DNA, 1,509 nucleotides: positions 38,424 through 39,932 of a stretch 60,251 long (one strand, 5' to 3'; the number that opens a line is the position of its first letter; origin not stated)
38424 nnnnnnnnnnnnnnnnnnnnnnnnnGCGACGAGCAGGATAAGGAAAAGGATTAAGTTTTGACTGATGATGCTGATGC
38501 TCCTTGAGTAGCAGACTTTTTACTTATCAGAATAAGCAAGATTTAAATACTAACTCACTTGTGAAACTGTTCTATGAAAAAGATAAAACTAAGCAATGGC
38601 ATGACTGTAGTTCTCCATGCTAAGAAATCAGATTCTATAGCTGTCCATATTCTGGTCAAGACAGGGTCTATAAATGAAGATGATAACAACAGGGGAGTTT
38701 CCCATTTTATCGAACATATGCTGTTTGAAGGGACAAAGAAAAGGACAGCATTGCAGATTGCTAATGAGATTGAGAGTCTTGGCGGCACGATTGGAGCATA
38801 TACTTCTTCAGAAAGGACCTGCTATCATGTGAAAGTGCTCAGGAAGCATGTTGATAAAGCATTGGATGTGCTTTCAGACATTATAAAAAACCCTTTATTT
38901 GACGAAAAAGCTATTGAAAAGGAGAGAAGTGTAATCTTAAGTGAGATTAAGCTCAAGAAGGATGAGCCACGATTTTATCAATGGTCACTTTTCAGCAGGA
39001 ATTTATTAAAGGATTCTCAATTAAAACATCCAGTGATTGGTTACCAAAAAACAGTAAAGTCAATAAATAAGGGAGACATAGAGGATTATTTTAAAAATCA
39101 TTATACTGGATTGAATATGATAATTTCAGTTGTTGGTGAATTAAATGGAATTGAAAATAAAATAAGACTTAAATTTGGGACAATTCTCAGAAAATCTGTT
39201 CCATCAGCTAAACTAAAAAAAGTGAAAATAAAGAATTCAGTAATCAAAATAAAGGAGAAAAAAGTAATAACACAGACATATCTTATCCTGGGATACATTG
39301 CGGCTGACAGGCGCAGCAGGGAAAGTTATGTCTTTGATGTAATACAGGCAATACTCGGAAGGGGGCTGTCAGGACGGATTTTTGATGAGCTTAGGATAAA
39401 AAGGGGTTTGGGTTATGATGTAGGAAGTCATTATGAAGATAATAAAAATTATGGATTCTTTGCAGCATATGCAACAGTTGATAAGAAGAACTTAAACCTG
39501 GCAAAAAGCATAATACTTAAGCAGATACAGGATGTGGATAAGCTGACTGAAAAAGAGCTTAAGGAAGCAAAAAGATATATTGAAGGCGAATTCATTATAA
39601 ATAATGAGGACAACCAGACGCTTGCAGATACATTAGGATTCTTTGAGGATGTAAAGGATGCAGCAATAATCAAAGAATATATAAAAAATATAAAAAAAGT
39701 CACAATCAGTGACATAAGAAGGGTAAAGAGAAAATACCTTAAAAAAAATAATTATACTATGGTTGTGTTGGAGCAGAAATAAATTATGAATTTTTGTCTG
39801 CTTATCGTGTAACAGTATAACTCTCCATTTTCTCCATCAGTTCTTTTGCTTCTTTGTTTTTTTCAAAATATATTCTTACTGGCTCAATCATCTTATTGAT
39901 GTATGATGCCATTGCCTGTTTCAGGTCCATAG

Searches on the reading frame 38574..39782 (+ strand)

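Call 69: search_protein_families(library=pfam, proteins=[window:38574-39782:+], max_evalue=0.00001)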
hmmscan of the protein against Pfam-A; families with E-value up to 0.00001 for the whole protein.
window:38574-39782:+ (402 aa): 2 families
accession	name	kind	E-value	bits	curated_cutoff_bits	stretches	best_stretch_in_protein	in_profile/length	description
PF00675.25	Peptidase_M16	-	4.7e-41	140.6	22.3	1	12-153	2-144/149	Insulinase (Peptidase family M16)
PF05193.26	Peptidase_M16_C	-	1.5e-32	113.4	23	1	163-334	1-179/181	Peptidase M16 inactive domain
